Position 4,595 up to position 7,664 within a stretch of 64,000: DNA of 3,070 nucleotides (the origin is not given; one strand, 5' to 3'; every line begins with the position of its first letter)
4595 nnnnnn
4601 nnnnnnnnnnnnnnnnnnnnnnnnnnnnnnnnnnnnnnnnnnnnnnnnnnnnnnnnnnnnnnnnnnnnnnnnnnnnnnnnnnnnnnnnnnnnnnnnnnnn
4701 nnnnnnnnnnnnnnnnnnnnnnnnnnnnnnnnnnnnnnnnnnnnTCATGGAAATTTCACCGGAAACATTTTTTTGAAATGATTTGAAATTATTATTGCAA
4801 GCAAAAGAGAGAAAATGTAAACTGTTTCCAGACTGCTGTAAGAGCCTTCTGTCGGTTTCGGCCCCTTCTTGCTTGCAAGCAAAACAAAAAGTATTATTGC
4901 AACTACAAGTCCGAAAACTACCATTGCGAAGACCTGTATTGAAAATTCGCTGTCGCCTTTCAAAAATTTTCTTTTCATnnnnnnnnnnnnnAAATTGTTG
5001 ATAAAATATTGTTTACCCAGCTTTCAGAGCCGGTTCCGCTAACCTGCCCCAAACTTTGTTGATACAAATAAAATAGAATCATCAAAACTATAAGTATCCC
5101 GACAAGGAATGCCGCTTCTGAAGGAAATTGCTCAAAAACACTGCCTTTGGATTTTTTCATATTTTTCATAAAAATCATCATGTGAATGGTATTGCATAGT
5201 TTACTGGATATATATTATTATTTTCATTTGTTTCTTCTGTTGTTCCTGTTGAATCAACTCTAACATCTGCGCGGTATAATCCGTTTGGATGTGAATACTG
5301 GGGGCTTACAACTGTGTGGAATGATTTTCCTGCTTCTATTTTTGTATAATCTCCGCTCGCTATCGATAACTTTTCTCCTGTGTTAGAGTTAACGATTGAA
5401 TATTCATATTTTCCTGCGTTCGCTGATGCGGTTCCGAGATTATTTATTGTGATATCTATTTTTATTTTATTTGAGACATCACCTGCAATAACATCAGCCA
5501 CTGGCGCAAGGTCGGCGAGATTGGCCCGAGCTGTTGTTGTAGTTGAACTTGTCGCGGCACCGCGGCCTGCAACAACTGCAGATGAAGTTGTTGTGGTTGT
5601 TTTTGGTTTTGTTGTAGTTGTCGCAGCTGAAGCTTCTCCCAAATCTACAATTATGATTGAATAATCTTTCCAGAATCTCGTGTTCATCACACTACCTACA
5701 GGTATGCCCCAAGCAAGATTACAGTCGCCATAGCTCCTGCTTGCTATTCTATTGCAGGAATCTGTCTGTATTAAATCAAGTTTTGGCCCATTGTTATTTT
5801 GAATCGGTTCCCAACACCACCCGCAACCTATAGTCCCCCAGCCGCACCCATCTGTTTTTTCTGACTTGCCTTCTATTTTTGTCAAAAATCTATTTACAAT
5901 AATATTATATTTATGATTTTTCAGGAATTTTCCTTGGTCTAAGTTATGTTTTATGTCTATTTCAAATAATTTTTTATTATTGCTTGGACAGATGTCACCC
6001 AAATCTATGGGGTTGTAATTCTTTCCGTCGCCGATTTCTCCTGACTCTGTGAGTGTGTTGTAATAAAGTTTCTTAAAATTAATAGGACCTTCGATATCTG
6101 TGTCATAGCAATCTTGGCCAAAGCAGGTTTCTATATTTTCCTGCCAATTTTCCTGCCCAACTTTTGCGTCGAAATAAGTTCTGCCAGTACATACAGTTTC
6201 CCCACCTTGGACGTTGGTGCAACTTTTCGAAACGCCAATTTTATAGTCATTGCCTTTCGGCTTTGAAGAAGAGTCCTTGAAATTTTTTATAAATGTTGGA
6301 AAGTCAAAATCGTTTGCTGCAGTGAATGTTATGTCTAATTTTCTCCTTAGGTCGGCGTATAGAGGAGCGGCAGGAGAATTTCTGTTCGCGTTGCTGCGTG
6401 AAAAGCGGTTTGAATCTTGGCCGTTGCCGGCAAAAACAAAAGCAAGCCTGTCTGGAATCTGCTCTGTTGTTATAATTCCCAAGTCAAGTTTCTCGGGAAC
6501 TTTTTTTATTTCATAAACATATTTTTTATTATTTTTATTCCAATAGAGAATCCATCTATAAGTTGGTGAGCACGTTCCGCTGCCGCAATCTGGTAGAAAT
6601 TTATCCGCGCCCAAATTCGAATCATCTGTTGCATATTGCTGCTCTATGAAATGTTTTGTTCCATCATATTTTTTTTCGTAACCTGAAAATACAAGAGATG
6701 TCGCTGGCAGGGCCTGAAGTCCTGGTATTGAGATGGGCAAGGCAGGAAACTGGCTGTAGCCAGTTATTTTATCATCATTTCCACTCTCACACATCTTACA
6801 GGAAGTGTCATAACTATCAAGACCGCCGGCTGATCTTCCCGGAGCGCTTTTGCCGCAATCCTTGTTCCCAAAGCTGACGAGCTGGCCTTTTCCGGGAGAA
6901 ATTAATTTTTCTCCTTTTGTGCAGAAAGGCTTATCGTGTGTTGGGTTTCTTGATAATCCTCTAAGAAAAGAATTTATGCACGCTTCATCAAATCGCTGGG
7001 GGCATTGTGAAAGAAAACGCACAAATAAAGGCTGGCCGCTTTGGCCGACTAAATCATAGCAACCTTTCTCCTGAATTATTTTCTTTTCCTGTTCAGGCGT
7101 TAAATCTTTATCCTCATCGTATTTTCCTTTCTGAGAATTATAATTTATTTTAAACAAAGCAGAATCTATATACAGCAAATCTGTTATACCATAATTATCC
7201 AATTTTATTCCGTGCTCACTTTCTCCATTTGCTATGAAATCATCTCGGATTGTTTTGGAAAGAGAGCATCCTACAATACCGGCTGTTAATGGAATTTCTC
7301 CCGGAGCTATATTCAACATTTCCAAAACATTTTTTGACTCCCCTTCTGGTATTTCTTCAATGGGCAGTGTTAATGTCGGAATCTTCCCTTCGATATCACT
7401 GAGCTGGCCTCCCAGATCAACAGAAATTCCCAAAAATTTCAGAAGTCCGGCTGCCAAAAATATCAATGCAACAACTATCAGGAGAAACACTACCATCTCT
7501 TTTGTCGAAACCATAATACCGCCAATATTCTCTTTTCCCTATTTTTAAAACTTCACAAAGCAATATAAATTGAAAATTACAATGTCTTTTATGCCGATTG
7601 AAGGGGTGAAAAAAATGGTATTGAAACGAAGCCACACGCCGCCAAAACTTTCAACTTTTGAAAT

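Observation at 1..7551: Eleven-gene operon of prepilin-like proteins with two giant Cys-rich members and a CARDB-tipped subunit: candidate undescribed archaeal type-IV-like filament or attachment organelle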

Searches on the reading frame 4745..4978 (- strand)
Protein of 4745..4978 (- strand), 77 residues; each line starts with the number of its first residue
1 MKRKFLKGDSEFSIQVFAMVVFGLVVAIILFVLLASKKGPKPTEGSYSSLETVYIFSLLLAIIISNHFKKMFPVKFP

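Call 5: search_protein_families(library=pfam, proteins=[window:4745-4978:-], max_evalue=1)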
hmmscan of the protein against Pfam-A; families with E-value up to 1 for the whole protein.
window:4745-4978:- (77 aa): 7 families
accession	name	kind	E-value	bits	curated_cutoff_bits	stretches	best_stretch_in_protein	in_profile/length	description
PF04819.17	DUF716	-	0.008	16.2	25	1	20-76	6-62/138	Family of unknown function (DUF716)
PF07331.16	TctB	-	0.013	16.1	29.1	1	15-77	82-137/137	Tripartite tricarboxylate transporter TctB family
PF19942.4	DUF6404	-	0.016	16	27.6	1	16-67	52-103/115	Family of unknown function (DUF6404)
PF01769.21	MgtE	-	0.024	15.3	27.6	1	11-74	40-93/125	Divalent cation transporter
PF07664.17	FeoB_C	-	0.071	13.3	26.6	1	16-36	1-21/54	Ferrous iron transport protein B C terminus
PF07438.16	DUF1514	-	0.38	11.1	25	0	20-36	3-19/62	Protein of unknown function (DUF1514)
PF25184.1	YxzE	-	0.57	11.7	40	0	20-48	6-34/65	YxzE-like putative bacteriocin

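Call 6: search_protein_families(library=ncbifam, proteins=[window:4745-4978:-], max_evalue=1)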
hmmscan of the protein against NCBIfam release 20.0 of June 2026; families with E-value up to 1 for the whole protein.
window:4745-4978:- (77 aa): 2 families
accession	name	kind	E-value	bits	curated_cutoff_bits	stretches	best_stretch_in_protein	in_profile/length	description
NF003755.0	PRK05346.2-6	equivalog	0.0041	16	563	1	8-45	11-46/310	Na(+)-translocating NADH-quinone reductase subunit C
NF033792.0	ActS_PrrB_HisK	equivalog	0.2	10.4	350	1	21-72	119-171/423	ActS/PrrB/RegB family redox-sensitive histidine kinase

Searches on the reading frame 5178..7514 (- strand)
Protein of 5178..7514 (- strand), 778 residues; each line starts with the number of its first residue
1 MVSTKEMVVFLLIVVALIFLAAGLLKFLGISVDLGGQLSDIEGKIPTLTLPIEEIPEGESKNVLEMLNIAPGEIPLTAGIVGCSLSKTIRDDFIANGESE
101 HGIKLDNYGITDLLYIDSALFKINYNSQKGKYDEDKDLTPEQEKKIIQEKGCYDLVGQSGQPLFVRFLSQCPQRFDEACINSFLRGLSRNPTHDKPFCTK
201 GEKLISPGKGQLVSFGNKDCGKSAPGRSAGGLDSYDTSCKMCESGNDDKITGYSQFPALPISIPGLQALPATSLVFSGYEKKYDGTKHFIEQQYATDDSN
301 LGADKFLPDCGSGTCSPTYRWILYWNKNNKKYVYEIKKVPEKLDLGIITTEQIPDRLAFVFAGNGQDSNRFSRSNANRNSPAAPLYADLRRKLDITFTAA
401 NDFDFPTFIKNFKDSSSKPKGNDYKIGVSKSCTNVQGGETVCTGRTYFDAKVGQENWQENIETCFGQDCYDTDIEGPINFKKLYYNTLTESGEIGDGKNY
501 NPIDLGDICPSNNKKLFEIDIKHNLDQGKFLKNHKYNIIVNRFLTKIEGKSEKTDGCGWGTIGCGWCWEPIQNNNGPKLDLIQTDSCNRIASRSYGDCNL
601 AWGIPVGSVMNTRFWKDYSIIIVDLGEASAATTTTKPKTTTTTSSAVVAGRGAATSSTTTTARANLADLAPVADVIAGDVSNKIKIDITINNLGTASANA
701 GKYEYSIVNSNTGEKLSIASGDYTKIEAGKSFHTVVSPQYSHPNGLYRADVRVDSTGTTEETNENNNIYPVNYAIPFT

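Call 5: search_protein_families(library=pfam, proteins=[window:5178-7514:-], max_evalue=1)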
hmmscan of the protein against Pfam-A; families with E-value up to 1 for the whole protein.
window:5178-7514:- (778 aa): 2 families
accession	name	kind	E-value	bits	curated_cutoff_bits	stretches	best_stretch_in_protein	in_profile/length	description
PF07705.17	CARDB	-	1.1e-07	32.5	22.7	1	677-769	14-99/101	CARDB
PF00216.26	Bac_DNA_binding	-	0.074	13.7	22.4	1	673-735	29-88/90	Bacterial DNA-binding protein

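Call 6: search_protein_families(library=ncbifam, proteins=[window:5178-7514:-], max_evalue=1)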
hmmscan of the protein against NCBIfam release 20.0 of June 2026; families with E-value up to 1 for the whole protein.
window:5178-7514:- (778 aa): 1 family
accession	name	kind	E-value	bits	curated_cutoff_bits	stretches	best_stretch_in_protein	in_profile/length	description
NF052324.1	PorU_rel_Nterm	equivalog_domain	0.0025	16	450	1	679-767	792-879/879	putative type IX secretion system sortase PorU2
